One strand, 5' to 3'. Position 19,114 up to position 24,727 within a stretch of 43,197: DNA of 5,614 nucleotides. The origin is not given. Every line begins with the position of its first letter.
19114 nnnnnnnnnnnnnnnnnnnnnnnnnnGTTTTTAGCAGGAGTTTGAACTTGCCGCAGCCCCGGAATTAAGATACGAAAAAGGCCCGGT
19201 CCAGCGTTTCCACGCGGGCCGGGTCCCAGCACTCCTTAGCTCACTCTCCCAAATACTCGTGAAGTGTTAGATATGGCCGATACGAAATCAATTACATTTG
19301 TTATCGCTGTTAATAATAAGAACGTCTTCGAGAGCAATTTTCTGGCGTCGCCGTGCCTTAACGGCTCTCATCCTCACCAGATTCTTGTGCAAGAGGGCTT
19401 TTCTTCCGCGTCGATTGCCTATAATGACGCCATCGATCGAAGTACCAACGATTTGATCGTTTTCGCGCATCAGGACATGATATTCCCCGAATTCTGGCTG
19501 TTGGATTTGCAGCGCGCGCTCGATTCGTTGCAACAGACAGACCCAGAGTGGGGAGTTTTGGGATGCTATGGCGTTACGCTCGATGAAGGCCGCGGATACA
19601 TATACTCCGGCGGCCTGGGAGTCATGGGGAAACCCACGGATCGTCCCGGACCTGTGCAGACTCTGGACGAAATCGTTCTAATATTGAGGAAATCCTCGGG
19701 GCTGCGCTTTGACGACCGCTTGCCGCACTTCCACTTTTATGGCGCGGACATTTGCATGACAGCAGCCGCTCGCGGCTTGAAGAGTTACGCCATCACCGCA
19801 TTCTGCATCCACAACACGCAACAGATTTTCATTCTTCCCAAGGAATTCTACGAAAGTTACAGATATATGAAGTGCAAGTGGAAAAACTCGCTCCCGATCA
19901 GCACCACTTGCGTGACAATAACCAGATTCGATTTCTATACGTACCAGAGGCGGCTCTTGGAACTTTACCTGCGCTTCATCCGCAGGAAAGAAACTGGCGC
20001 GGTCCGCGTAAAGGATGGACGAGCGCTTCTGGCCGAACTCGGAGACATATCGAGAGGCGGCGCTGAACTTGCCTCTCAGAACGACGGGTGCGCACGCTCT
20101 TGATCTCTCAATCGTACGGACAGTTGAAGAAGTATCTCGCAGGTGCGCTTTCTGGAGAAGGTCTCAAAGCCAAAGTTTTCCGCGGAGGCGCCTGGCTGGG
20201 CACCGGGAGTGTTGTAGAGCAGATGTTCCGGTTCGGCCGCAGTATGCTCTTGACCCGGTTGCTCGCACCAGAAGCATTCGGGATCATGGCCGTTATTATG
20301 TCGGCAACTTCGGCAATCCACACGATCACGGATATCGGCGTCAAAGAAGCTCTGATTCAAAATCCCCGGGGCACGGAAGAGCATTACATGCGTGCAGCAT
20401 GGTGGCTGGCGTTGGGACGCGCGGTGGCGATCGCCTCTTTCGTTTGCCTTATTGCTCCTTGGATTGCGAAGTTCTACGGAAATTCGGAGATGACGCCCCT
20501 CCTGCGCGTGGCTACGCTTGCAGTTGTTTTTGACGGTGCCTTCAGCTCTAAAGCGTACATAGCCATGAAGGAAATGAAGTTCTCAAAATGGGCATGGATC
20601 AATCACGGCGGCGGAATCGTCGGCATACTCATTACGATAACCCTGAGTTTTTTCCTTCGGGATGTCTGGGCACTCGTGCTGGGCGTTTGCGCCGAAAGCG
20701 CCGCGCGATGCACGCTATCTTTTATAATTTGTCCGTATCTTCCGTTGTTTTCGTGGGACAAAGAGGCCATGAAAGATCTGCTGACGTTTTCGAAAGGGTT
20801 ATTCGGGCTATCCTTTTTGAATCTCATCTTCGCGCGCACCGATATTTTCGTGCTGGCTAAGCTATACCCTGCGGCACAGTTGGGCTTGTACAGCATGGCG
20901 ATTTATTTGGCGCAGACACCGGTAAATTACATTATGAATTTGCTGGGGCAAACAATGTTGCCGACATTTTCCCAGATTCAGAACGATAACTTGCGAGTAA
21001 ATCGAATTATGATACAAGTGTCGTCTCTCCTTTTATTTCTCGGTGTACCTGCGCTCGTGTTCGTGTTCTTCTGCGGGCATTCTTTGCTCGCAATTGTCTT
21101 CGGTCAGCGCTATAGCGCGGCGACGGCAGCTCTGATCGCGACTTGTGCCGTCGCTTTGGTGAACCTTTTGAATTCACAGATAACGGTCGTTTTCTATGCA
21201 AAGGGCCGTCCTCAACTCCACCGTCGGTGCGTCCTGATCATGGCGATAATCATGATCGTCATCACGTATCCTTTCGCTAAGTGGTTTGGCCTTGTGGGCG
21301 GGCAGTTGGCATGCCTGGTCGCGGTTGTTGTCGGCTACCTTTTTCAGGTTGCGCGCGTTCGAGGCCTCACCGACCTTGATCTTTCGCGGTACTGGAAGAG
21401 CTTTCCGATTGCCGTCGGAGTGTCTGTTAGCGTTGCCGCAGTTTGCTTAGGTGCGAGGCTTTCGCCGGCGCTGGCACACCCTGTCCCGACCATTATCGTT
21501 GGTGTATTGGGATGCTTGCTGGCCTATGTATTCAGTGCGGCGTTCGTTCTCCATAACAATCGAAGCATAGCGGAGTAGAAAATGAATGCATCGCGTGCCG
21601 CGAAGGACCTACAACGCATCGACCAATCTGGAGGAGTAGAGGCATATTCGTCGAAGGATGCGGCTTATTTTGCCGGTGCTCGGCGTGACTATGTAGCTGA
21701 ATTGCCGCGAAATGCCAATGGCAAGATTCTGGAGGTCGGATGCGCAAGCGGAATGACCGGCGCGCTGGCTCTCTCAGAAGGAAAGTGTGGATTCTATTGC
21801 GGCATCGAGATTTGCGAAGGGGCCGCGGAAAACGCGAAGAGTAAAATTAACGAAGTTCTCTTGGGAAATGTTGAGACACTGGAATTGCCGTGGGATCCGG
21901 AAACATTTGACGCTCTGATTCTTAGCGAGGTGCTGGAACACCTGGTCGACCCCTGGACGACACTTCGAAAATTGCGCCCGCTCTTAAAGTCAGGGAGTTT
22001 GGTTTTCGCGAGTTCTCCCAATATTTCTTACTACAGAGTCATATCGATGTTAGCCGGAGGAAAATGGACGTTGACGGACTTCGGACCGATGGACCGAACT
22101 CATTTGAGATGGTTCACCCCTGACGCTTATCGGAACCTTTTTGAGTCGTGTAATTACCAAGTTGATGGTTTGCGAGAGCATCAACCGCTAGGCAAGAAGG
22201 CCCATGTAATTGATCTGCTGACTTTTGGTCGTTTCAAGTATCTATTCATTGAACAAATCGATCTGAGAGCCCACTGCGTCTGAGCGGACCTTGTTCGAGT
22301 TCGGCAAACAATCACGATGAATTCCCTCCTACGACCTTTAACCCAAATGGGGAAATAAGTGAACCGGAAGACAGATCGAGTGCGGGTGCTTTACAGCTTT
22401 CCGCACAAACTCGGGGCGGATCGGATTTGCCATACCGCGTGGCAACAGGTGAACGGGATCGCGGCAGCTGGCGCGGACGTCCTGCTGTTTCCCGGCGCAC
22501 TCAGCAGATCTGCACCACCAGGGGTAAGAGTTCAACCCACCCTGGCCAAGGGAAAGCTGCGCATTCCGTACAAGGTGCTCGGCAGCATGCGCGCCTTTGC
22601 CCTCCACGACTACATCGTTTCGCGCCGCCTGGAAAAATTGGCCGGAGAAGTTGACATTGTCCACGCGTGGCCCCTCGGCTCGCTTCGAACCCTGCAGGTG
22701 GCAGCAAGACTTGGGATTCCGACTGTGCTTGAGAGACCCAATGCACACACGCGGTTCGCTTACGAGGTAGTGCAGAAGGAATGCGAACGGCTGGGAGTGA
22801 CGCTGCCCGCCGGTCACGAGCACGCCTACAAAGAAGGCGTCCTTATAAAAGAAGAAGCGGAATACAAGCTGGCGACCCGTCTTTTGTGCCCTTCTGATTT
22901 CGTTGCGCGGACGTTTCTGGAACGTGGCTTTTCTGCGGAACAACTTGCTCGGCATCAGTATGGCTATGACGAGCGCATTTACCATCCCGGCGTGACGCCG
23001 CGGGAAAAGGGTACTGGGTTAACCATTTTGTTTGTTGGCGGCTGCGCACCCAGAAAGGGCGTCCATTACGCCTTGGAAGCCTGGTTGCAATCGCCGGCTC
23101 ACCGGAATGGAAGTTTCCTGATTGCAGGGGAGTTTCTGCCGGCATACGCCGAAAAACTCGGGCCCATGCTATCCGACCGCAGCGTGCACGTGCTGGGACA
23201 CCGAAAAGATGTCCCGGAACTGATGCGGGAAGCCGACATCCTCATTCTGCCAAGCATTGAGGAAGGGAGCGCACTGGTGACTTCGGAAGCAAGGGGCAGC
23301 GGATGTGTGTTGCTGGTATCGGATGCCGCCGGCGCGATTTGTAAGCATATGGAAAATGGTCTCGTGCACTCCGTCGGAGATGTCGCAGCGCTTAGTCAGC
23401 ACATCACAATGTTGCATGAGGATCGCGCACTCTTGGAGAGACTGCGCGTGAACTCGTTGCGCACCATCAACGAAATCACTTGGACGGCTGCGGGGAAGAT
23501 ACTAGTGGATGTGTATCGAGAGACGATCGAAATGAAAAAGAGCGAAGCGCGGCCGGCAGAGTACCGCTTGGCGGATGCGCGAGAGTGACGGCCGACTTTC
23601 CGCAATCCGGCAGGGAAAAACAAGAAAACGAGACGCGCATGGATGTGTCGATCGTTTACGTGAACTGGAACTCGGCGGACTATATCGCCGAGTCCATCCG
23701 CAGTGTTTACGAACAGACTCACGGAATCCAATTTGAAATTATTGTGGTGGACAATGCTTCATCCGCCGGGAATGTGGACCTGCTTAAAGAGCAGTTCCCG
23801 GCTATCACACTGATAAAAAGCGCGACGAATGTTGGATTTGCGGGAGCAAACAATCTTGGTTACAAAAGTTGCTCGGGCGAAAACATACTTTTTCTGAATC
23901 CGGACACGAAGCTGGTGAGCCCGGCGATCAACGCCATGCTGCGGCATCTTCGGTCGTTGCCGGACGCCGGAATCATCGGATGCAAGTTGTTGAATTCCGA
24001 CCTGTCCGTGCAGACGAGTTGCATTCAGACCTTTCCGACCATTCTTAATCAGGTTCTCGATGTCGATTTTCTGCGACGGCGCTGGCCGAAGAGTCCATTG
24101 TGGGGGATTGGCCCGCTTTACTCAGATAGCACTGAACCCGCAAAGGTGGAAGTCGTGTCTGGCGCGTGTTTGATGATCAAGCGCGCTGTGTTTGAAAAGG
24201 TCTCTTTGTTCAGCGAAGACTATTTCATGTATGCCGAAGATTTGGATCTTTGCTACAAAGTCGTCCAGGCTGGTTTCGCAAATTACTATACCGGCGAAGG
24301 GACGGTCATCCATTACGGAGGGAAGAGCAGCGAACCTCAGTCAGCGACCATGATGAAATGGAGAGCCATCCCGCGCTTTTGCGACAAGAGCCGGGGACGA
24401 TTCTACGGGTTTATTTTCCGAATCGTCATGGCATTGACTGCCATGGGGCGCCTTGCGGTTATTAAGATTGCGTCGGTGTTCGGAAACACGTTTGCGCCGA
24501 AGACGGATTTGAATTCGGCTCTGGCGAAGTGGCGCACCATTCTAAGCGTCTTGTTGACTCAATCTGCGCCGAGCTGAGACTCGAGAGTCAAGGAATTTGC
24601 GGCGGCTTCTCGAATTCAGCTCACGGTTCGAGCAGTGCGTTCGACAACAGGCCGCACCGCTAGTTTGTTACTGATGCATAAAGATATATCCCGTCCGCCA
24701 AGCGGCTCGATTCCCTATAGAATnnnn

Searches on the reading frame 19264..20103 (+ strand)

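Call 69: search_protein_families(library=pfam, proteins=[window:19264-20103:+], max_evalue=0.00001)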
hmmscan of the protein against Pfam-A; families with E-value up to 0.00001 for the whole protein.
window:19264-20103:+ (279 aa): 1 family
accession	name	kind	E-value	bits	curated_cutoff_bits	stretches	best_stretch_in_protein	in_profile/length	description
PF13712.12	Glyco_tranf_2_5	-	1.4e-07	31.9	27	1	12-202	2-205/210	Glycosyltransferase like family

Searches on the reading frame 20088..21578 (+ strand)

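Call 69: search_protein_families(library=pfam, proteins=[window:20088-21578:+], max_evalue=0.00001)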
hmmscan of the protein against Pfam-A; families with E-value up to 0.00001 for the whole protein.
window:20088-21578:+ (496 aa): 2 families
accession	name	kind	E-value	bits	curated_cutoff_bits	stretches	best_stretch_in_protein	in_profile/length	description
PF13440.11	Polysacc_synt_3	-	1.5e-61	208.6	23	1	54-345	1-291/293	Polysaccharide biosynthesis protein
PF01943.22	Polysacc_synt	-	2.1e-32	113.1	28.2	1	31-298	2-274/274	Polysaccharide biosynthesis protein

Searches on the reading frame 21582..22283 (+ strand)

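Call 69: search_protein_families(library=pfam, proteins=[window:21582-22283:+], max_evalue=0.00001)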
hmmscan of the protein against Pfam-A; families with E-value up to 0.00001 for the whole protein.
window:21582-22283:+ (233 aa): 5 families
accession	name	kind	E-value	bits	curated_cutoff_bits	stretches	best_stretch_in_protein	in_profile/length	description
PF13489.12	Methyltransf_23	-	9.1e-15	55.2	27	1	36-194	11-161/164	Methyltransferase domain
PF08241.18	Methyltransf_11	-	6.5e-12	46.4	21.2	1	50-142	1-94/95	Methyltransferase domain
PF08242.18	Methyltransf_12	-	1.3e-11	45.5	30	1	50-139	1-96/98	Methyltransferase domain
PF13847.12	Methyltransf_31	-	1.4e-09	38.3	27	1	45-147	3-113/145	Methyltransferase domain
PF13649.12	Methyltransf_25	-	4.5e-08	34.1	27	1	49-138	1-96/97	Methyltransferase domain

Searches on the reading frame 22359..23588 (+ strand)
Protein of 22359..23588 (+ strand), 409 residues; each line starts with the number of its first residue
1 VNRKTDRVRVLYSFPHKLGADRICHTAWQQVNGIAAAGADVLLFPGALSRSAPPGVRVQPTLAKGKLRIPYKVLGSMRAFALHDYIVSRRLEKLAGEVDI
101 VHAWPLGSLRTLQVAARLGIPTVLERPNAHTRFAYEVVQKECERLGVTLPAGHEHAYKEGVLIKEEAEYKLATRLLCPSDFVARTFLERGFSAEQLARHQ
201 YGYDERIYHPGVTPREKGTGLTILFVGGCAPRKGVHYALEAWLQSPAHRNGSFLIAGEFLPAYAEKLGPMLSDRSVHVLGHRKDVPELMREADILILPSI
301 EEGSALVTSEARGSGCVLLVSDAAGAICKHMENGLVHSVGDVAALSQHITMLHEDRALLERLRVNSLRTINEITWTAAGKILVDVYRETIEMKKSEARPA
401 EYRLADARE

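Call 69: search_protein_families(library=pfam, proteins=[window:22359-23588:+], max_evalue=0.00001)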
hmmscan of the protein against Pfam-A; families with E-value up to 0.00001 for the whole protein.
window:22359-23588:+ (409 aa): 4 families
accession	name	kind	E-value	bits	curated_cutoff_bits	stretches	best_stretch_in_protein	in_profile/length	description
PF13692.12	Glyco_trans_1_4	-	2e-20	73.9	27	1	222-355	3-142/142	Glycosyl transferases group 1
PF00534.26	Glycos_transf_1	-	4.4e-17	62.6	26.4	1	217-365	12-168/172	Glycosyl transferases group 1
PF13439.12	Glyco_transf_4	-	2.7e-06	28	28.5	1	29-196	10-159/170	Glycosyltransferase Family 4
PF20706.3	GT4-conflict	-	8.6e-06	25.4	26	0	185-326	163-316/385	Family 4 Glycosyltransferase in conflict systems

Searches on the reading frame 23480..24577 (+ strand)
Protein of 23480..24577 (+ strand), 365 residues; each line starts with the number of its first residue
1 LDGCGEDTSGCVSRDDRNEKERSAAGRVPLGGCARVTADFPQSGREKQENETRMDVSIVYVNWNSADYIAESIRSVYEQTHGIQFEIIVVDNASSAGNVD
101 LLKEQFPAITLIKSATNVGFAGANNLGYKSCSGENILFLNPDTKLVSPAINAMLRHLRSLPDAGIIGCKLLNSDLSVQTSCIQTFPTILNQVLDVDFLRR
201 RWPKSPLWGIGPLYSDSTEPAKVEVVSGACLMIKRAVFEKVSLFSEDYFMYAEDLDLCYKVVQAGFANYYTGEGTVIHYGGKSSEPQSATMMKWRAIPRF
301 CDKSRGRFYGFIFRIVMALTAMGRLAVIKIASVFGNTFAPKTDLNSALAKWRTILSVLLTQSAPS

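Call 69: search_protein_families(library=pfam, proteins=[window:23480-24577:+], max_evalue=0.00001)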
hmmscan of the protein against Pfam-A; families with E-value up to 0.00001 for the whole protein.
window:23480-24577:+ (365 aa): 3 families
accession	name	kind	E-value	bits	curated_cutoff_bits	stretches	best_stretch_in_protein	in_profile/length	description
PF00535.33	Glycos_transf_2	-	6.9e-17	62.3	23.3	1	57-238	1-164/168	Glycosyl transferase family 2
PF13641.12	Glyco_tranf_2_3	-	1.9e-11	44.8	27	1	56-283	3-216/230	Glycosyltransferase like family 2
PF10111.15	Glyco_tranf_2_2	-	9.9e-06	25.7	27.3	0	62-257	8-195/276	Glycosyltransferase like family 2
